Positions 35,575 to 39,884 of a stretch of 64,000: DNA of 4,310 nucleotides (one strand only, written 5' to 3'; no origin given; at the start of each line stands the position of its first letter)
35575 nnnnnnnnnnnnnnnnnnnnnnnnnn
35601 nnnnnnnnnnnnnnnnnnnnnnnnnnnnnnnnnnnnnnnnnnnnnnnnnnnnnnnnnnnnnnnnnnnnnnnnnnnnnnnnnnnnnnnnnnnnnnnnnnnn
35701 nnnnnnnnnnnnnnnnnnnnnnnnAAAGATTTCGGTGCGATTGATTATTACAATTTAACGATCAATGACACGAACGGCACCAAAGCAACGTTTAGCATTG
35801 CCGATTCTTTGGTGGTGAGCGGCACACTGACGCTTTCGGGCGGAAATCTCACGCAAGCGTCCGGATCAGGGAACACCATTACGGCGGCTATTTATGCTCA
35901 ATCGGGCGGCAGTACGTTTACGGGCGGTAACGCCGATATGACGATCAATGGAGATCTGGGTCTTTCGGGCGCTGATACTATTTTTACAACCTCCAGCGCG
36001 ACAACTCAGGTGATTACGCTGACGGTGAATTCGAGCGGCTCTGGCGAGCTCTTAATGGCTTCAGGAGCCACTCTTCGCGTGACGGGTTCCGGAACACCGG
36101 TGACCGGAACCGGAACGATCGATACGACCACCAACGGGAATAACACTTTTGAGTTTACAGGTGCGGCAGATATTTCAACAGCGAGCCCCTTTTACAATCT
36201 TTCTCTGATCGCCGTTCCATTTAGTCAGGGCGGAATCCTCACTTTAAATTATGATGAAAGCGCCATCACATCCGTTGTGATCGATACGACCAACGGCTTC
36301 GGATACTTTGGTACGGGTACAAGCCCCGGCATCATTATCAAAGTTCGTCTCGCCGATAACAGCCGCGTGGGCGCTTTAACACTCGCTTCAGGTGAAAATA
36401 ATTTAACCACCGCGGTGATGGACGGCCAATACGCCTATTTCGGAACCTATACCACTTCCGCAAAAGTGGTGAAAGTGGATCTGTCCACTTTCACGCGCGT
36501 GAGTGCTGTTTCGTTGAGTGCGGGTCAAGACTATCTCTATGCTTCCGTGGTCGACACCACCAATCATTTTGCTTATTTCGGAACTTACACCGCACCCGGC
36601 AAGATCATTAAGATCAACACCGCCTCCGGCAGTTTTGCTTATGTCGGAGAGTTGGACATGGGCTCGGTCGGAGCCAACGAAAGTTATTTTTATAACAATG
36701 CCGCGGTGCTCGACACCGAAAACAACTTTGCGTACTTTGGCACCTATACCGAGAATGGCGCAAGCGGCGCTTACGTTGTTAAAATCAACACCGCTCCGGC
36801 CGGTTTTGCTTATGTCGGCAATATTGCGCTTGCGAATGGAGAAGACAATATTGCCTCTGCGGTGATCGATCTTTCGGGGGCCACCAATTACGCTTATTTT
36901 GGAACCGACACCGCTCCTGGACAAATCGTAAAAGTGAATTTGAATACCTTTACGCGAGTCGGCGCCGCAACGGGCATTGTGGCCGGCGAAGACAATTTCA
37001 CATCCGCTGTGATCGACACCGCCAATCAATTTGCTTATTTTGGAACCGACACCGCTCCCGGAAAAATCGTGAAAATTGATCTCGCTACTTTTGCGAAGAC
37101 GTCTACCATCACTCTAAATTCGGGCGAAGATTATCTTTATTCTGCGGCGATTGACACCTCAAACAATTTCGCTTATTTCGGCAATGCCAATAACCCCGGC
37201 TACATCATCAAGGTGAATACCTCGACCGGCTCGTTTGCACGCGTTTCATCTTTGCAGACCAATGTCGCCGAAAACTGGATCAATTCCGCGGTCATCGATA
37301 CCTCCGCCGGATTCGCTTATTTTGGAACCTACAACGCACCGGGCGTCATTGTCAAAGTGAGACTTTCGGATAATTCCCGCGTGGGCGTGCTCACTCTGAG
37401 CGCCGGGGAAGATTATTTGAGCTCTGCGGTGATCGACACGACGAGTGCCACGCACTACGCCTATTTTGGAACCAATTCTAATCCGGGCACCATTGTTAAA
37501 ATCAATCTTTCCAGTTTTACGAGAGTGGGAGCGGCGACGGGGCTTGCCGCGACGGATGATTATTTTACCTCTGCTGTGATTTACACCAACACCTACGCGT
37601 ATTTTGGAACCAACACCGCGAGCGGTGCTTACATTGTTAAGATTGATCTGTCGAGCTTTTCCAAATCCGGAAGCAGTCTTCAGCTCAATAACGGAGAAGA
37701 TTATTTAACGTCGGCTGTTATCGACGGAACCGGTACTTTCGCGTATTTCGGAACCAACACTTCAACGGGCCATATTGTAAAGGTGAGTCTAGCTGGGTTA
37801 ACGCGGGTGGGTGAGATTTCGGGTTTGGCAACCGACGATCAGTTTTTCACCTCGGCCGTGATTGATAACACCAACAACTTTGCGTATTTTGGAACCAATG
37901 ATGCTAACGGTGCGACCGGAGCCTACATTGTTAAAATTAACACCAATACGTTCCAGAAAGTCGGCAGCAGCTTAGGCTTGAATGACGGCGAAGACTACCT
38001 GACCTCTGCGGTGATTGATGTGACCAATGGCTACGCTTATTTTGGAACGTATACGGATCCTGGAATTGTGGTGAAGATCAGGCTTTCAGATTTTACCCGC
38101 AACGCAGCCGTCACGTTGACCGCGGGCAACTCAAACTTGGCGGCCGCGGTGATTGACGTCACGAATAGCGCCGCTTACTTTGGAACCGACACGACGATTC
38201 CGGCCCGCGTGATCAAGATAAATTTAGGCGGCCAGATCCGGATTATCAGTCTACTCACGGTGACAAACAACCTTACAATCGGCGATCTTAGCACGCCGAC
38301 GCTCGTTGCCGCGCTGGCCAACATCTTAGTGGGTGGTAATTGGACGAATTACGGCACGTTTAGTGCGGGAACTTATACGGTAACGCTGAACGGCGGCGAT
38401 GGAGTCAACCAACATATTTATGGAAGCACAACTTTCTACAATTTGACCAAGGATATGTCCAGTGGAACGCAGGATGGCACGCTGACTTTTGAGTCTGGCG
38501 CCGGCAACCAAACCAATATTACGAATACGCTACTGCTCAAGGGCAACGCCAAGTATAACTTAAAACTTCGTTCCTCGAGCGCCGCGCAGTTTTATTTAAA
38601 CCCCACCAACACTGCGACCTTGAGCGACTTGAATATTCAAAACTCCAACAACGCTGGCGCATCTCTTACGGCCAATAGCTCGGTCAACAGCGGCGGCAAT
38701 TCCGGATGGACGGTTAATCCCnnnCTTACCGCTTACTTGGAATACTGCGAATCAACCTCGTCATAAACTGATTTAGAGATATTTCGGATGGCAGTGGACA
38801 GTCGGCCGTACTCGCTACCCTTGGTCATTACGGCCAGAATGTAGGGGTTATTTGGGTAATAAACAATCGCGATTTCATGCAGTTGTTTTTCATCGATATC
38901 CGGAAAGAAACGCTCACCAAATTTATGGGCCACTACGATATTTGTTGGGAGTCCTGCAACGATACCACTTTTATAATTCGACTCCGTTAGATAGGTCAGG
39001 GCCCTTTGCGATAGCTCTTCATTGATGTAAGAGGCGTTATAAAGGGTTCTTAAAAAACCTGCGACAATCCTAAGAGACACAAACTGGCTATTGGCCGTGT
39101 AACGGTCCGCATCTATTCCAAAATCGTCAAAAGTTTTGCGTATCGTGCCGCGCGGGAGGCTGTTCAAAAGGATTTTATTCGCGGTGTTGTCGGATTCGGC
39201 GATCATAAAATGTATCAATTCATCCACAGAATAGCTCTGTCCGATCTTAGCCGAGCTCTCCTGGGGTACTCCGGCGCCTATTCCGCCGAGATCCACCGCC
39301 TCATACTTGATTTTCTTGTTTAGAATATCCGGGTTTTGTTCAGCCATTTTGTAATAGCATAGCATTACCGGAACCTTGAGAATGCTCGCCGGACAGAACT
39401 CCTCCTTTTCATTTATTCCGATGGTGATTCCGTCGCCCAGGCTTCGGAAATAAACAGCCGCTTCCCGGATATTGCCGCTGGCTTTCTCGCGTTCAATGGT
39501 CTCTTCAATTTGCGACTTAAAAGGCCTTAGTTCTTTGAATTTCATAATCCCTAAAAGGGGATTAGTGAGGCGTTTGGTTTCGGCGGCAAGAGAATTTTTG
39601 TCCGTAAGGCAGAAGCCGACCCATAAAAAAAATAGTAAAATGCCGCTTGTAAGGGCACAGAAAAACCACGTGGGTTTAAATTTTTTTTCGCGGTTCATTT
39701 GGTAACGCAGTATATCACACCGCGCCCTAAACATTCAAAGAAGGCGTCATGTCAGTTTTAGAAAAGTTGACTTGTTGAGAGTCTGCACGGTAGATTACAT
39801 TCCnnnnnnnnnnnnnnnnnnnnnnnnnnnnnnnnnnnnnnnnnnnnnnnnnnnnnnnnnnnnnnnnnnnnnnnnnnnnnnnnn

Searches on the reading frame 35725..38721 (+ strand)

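Call 50: search_protein_families(library=pfam, proteins=[window:35725-38721:+], max_evalue=1)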
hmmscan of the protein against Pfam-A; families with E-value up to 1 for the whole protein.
window:35725-38721:+ (999 aa): 2 families
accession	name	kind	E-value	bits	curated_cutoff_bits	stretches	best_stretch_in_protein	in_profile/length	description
PF07076.17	DUF1344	-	0.0045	17.2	23.1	0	444-473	4-29/60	Protein of unknown function (DUF1344)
PF02927.20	CelD_N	-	0.37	12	24.6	1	615-655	41-80/86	Cellulase N-terminal ig-like domain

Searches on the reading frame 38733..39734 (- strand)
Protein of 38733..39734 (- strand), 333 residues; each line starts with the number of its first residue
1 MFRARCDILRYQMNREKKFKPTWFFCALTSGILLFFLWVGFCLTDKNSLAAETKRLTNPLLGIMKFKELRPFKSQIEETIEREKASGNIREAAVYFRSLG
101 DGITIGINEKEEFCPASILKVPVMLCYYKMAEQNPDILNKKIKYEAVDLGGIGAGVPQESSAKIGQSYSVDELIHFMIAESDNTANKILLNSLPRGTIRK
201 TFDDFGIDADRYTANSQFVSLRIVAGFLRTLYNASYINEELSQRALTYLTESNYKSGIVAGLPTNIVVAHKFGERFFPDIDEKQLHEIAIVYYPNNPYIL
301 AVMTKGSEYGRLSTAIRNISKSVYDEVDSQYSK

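Call 24: search_protein_families(library=pfam, proteins=[window:38733-39734:-], max_evalue=0.001)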
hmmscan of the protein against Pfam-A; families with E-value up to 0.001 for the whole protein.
window:38733-39734:- (333 aa): 1 family
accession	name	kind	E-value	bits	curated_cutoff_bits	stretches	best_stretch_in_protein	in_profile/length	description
PF13354.11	Beta-lactamase2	-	5.2e-39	134.2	22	1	94-304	2-214/214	Beta-lactamase enzyme family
